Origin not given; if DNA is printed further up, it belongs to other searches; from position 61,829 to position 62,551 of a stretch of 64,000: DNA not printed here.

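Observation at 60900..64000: Tandemly duplicated DUF1640-like genes with 54-bp in-frame repeat arrays and 120-bp upstream repeat arrays differing in copy number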

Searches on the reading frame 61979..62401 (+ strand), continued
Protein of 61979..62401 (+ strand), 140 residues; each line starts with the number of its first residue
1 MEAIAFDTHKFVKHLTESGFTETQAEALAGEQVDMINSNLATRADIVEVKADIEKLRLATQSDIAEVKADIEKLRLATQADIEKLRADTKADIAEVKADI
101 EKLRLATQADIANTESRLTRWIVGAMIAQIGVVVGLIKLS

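Call 32: search_solved_structures(query=window:61979-62398:+, max_evalue=1, show_alignments=2)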
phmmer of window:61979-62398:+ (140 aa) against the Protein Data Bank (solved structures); distinct sequences matched with E-value up to 1: 8.
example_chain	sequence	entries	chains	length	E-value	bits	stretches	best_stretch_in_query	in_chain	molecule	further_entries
6h9l_A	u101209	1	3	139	2.3e-09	40.8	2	47-123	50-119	Uncharacterized protein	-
9cuy_c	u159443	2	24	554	0.0034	21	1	13-103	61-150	Short tail fiber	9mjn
6h9m_A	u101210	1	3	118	0.016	18.8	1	4-78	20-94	Coiled-coil domain-containing protein 90B, mitochondrial,General control protein GCN4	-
5mq4_A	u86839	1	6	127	0.14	15.7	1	38-102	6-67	Protein kinase C-binding protein 1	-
9wv4_B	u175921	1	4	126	0.21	15.2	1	40-102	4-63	MYND-type zinc finger-containing chromatin reader ZMYND8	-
5apz_A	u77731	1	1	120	0.56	13.8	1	35-118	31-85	GENERAL CONTROL PROTEIN GCN4, NOR1 TCAR0761, GENERAL CONTROL PROTEIN GCN4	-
5to6_A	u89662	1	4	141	0.58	13.8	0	68-119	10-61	Nucleoprotein TPR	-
6tdu_H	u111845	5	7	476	0.79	13.4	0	55-97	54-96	ATP synthase subunit d | subunit d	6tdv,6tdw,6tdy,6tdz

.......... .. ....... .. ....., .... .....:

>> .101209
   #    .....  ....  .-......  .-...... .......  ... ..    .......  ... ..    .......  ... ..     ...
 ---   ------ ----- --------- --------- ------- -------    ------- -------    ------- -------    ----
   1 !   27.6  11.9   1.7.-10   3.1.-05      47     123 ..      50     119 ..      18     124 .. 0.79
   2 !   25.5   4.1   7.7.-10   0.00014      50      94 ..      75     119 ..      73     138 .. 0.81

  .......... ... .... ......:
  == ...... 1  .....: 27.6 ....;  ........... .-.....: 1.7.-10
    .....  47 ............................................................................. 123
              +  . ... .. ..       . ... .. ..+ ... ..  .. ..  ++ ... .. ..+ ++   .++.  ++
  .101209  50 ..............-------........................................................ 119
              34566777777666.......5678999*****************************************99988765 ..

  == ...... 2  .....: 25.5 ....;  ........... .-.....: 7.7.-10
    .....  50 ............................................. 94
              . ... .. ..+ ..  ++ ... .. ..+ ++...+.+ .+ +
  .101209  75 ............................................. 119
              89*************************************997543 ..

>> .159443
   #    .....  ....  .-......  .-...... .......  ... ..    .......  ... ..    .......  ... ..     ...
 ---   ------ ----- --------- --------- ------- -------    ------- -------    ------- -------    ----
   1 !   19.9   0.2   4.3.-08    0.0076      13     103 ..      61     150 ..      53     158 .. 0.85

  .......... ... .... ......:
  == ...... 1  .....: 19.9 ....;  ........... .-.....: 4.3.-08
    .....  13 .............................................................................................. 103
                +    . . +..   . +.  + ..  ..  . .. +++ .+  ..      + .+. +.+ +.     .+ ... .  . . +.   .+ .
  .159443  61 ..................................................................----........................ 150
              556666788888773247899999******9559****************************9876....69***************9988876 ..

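Call 43: search_protein_families(library=phrogs, proteins=[window:61979-62398:+], max_evalue=0.01)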
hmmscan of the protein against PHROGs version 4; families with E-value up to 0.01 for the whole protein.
window:61979-62398:+ (140 aa): 10 families
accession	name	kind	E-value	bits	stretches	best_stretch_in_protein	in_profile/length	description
phrog_17872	-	unknown function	4.3e-19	69.9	2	1-73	1-77/100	-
phrog_9415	-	unknown function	2.3e-10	41.6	1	1-116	1-122/168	-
phrog_12846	-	tail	6.9e-05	22.9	1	11-103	59-150/552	tail fiber protein; Ig-domain containing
phrog_6330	-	unknown function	8.3e-05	24.1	0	61-139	20-89/91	-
phrog_11205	-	unknown function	0.00028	22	0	90-104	16-30/68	-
phrog_3556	-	unknown function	0.0009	19.4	0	61-138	187-266/276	-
phrog_25353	-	unknown function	0.0036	18.7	0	32-56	12-36/74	-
phrog_1193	-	other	0.0081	17.1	0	62-137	6-67/76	hemolysin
phrog_8762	-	unknown function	0.0092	17.2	0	60-85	86-111/114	-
phrog_7686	-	lysis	0.0096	17.1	0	66-103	68-105/112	Rz-like spanin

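Call 51: predict_structure(alignment_id=A1)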
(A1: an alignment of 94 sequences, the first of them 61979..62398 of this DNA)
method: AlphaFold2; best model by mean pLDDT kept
length: 140 residues; sequences in the alignment: 94
mean_pLDDT: 92.6   pTM: 0.56
mean pLDDT of the five models: 92.6, 92.4, 91.8, 91.5, 90.8
residues with pLDDT >= 90: 101; 70-90: 35; 50-70: 3; < 50: 1
segments of 3 or more residues with pLDDT < 50: none
pLDDT, mean of each block of 10 residues (from residue 1): 73 95 92 87 92 98 99 99 99 98 97 94 89 84
secondary structure, 60 per line:
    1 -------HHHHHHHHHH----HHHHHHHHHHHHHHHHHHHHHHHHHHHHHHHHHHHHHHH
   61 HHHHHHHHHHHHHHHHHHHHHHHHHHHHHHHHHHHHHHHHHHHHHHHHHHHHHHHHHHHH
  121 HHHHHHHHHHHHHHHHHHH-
elements in order: H8-17 H22-139

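Call 53: fold_search(model_id=the predicted structure, library=pdb)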
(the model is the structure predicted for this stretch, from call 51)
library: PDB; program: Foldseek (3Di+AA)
matches with E <= 10: 336; with E <= 0.001: 0
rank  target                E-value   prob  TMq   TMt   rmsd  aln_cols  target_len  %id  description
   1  9evt_U                9.7e-01  0.16  0.19  0.21   6.3        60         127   22  Structure of the small subunit of the flowering plant mitoribosome with the maturation factor RsgA (released 2026-03-18)
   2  9ggi_E                1.4e+00  0.82  0.23  0.07   0.5        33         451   18  Crystal structure of argininosuccinate lyase from Arabidopsis thaliana (AtASL) (released 2024-10-23)
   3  2ahr_A                1.5e+00  0.69  0.24  0.13   0.9        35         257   23  Crystal Structures of 1-Pyrroline-5-Carboxylate Reductase from Human Pathogen Streptococcus pyogenes (released 2005-09-13)
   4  2e9f_C                1.7e+00  0.66  0.22  0.07   0.8        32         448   19  Crystal Structure of T.th.HB8 Argininosuccinate lyase complexed with L-Arginine (released 2007-07-31)
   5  9ggj_B                1.8e+00  0.75  0.23  0.07   0.5        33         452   18  Crystal structure of argininosuccinate lyase from Arabidopsis thaliana (AtASL) in complex with biological substrate an (released 2024-10-23)
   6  1hy1_D                2.0e+00  0.63  0.23  0.07   0.7        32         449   19  CRYSTAL STRUCTURE OF WILD TYPE DUCK DELTA 2 CRYSTALLIN (EYE LENS PROTEIN) (released 2001-04-21)
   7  9ggi_C                2.1e+00  0.72  0.23  0.07   0.5        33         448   18  Crystal structure of argininosuccinate lyase from Arabidopsis thaliana (AtASL) (released 2024-10-23)
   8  5hnm_B                2.1e+00  0.51  0.15  0.12   0.7        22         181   32  Crystal structure of vancomycin resistance D,D-pentapeptidase VanY E175A mutant from VanB-type resistance cassette in  (released 2016-02-10)
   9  9ggi_A                2.3e+00  0.69  0.21  0.06   0.4        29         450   17  Crystal structure of argininosuccinate lyase from Arabidopsis thaliana (AtASL) (released 2024-10-23)
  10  1tjv_C                2.3e+00  0.60  0.23  0.07   0.6        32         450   19  Crystal Structure of T161D Duck Delta 2 Crystallin Mutant (released 2004-09-07)
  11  6a6a_A                2.3e+00  0.44  0.15  0.12   0.8        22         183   32  VanYB in complex with D-Alanine (released 2018-09-05)
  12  2ht0_B                2.3e+00  0.23  0.23  0.32   2.7        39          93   18  IHF bound to doubly nicked DNA (released 2006-11-28)
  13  1ihf_B                2.3e+00  0.23  0.23  0.32   2.6        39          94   18  INTEGRATION HOST FACTOR/DNA COMPLEX (released 1997-02-12)
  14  1k7w_C                2.5e+00  0.57  0.23  0.07   0.7        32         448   19  Crystal Structure of S283A Duck Delta 2 Crystallin Mutant (released 2002-03-06)
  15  1tjw_C                2.5e+00  0.57  0.23  0.07   0.6        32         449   19  Crystal Structure of T161D Duck Delta 2 Crystallin Mutant with bound argininosuccinate (released 2004-09-07)
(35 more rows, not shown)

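Call 54: search_solved_structures(query=A1, max_evalue=0.1, show_alignments=3)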
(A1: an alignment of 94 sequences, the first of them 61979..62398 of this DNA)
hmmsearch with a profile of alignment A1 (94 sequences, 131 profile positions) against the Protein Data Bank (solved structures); distinct sequences matched with E-value up to 0.1: 10.
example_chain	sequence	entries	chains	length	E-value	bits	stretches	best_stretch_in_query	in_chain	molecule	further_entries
6h9l_A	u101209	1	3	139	1.1e-15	61.5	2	39-111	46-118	Uncharacterized protein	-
6h9m_A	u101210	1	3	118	2.9e-05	27.8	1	6-76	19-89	Coiled-coil domain-containing protein 90B, mitochondrial,General control protein GCN4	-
9cuy_c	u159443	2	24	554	0.00039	24.1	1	14-93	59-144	Short tail fiber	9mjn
5apz_A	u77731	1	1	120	0.014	19.1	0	34-96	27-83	GENERAL CONTROL PROTEIN GCN4, NOR1 TCAR0761, GENERAL CONTROL PROTEIN GCN4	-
2n5e_A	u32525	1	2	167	0.068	16.9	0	52-96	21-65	Apolipoprotein A-I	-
6clz_B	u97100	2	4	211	0.068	16.9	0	50-101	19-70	Apolipoprotein A-I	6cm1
2ypf_A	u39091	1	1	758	0.069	16.9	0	27-57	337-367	AVRBS3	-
4v6m_A0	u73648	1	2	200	0.091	16.5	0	54-96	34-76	Apolipoprotein A-I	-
2msc_A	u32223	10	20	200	0.093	16.4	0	54-96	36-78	Apolipoprotein A-I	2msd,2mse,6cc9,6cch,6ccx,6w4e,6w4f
6pts_A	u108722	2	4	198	0.094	16.4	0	53-96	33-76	Apolipoprotein A-I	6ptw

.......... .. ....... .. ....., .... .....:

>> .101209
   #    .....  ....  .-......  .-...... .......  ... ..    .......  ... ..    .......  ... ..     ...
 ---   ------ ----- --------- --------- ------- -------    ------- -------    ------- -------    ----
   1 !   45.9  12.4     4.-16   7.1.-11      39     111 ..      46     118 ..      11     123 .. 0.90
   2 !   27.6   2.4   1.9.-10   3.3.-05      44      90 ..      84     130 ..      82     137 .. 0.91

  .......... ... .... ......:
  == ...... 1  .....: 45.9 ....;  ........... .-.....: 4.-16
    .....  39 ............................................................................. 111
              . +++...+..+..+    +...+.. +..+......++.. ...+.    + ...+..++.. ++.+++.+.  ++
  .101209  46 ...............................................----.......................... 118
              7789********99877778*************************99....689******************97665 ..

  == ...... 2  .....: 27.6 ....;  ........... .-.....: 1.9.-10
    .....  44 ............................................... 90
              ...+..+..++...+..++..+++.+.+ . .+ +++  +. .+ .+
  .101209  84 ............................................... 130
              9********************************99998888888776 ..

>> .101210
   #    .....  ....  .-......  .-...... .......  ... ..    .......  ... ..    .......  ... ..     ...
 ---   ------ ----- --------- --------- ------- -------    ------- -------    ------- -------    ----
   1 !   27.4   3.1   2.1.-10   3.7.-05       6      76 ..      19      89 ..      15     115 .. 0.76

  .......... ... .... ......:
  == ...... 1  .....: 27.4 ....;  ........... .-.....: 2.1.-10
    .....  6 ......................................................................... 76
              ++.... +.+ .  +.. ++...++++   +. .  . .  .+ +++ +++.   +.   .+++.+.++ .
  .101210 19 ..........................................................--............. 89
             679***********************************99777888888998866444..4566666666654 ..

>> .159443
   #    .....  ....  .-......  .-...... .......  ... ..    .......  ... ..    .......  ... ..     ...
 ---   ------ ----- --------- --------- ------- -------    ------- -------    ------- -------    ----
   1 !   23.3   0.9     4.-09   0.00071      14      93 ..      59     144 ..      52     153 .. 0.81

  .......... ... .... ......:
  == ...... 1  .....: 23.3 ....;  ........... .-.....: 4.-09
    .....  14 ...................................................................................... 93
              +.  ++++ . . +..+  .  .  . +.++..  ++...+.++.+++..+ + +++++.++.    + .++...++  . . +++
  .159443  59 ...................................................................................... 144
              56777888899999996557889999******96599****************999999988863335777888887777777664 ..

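Call 55: find_encoding_contigs(protein=P0002, flank=6000, max_places=4)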
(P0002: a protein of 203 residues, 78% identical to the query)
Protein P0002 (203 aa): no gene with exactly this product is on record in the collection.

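Call 56: find_related_loci(query=window:61979-62398:+, collection=metagenome_contigs, flank=3000)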
Query window:61979-62398:+ (140 aa) in metagenome_contigs; peptide patterns used: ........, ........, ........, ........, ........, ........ (x = any residue, [..] = any of these).
600 stretches matched a pattern (row limit reached: there are more); 70 encode a relative of the query (tblastn E <= 1e-3); 70 distinct loci.
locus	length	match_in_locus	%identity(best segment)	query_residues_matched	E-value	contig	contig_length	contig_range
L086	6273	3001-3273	43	2-139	5e-27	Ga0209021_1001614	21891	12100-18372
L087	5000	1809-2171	45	1-139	7e-23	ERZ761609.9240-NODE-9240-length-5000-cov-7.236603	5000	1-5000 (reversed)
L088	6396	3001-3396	38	1-124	1e-20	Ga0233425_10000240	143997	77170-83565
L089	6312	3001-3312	39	1-103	5e-18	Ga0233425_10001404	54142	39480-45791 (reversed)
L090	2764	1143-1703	38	1-124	2e-17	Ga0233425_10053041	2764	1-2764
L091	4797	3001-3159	57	1-53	6e-15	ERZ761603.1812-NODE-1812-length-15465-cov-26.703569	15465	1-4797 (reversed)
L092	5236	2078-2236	57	1-53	6e-15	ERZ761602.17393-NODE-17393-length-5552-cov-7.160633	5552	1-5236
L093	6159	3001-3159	55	1-53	4e-14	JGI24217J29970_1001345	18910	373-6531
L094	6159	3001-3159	55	1-53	4e-14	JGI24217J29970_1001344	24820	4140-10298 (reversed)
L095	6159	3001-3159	55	1-53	1e-13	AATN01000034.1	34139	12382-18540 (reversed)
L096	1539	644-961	35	1-105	7e-13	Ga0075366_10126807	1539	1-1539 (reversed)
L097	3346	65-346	29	1-140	3e-12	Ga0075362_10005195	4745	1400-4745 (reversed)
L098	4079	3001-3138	57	1-46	1e-11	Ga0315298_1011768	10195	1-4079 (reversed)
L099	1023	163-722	54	1-59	4e-11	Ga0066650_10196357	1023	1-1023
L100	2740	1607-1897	27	1-139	5e-11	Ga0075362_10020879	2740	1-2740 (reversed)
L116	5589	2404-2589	41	1-63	6e-9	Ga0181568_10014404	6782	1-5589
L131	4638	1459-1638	40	1-56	5e-8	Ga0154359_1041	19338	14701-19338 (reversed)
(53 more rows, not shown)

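Call 58: search_protein_families(library=pfam, proteins=[L131:9-1370:+, L067:2109-3890:+, L116:365-2362:-, L070:2232-3296:-, L019:4475-7459:-, L083:10112-10501:+, L084:8830-9231:+, L083:7049-7591:-], max_evalue=0.001)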
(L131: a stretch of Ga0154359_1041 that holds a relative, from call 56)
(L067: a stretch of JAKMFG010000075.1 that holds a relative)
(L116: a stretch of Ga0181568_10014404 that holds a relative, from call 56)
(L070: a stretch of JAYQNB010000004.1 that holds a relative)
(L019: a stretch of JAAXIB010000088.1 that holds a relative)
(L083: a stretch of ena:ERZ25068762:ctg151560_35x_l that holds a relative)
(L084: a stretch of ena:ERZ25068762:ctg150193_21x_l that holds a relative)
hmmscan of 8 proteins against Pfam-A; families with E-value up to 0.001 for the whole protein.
L131:9-1370:+ (453 aa): 2 families
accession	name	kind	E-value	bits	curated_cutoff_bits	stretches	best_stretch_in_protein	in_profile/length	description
PF13609.12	Porin_4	-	5.6e-44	151.6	27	1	117-433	1-305/310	Gram-negative porin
PF00267.27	Porin_1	-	5.6e-11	42.9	23.7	1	138-436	8-314/337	Gram-negative porin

L067:2109-3890:+ (593 aa): 3 families
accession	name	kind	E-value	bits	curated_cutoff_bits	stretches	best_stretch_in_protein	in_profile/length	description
PF00205.28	TPP_enzyme_M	-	2.2e-36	125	30.4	1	187-324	1-136/137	Thiamine pyrophosphate enzyme, central domain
PF02775.26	TPP_enzyme_C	-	1.5e-30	106.4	21.9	1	404-557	1-151/151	Thiamine pyrophosphate enzyme, C-terminal TPP binding domain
PF02776.23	TPP_enzyme_N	-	2.5e-29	101.9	26.8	1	3-119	1-119/119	Thiamine pyrophosphate enzyme, N-terminal TPP binding domain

L116:365-2362:- (665 aa): 0 families

L070:2232-3296:- (354 aa): 3 families
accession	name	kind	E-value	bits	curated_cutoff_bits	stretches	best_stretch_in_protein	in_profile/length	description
PF00107.32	ADH_zinc_N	-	1.2e-22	80.7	31.8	1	182-295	1-114/129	Zinc-binding dehydrogenase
PF13602.12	ADH_zinc_N_2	-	2.9e-18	67.5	27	1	215-349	2-131/134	Zinc-binding dehydrogenase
PF08240.17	ADH_N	-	1.6e-14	54.5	23.5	1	58-141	2-104/104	Alcohol dehydrogenase GroES-like domain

L019:4475-7459:- (994 aa): 14 families
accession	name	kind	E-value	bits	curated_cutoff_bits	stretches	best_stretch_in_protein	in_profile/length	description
PF01436.27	NHL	-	6e-105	338.9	20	11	225-252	1-28/28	NHL repeat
PF08450.18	SGL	-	1.4e-31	110.4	26.3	0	287-361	143-220/246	SMP-30/Gluconolactonase/LRE-like region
PF25021.1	TEN_NHL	-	4.2e-29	102.1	27.1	0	414-442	137-165/357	Teneurin NHL domain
PF17170.10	DUF5128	-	2.3e-20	73.5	22.9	3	797-864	54-121/321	6-bladed beta-propeller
PF13449.12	Phytase-like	-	9.3e-17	62.3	27.6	0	182-214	72-104/284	Esterase-like activity of phytase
PF22701.2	Mala_s_1-like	-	5.8e-15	56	27.5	0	284-402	46-160/195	Mal s 1 allergenic protein-like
PF06739.17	SBBP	-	2.5e-14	53.3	20.5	0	180-194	15-29/38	Beta-propeller repeat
PF06977.17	SdiA-regulated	-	1.8e-11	44.2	21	0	689-753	171-239/249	SdiA-regulated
PF01731.26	Arylesterase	-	4.4e-09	36.9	21.3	0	831-861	52-82/86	Arylesterase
PF24684.1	Vgb_lyase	-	5.6e-09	35.7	50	0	279-403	14-128/290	Virginiamycin B lyase family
PF02393.21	US22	-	1.1e-08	35.7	35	0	416-454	75-114/124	US22 like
PF00041.27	fn3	-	7.7e-06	26.5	25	0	50-154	2-81/84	Fibronectin type III domain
PF03022.22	MRJP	-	0.00038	20.3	19.8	0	151-244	152-255/288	Major royal jelly protein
PF16288.11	DUF4934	-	0.0005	20.6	27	0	752-819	37-101/102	Domain of unknown function (DUF4934)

L083:10112-10501:+ (129 aa): 0 families

L084:8830-9231:+ (133 aa): 0 families

L083:7049-7591:- (180 aa): 0 families

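Call 72: search_protein_families(library=padloc, proteins=[window:61979-62398:+], max_evalue=0.01)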
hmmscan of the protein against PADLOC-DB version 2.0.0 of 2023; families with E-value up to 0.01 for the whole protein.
window:61979-62398:+ (140 aa): 1 family
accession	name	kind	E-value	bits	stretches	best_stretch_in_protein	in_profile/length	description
PDLC03843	LeoC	-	0.00086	17.5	1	26-135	99-196/207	-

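Call 73: search_protein_families(library=ncbifam, proteins=[window:61979-62398:+], max_evalue=0.01)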
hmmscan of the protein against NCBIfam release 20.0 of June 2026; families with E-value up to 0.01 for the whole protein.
window:61979-62398:+ (140 aa): 5 families
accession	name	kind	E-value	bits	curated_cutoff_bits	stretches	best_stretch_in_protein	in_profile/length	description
TIGR04211.1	SH3_and_anchor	equivalog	3.2e-05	23.6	65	1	23-137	66-183/198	TIGR04211 family SH3 domain-containing protein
NF040877.1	SE1832_fam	equivalog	0.00069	19.5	45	0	87-120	7-39/51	SE1832 family protein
TIGR01193.1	bacteriocin_ABC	subfamily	0.0011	17.5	523.85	0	72-118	566-612/708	peptide cleavage/export ABC transporter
NF007655.0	PRK10325.1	equivalog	0.0012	18.6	348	0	22-65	38-81/197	nucleotide exchange factor GrpE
TIGR03545.1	TIGR03545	subfamily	0.0036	15.9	173.35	1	39-114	186-267/556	TIGR03545 family protein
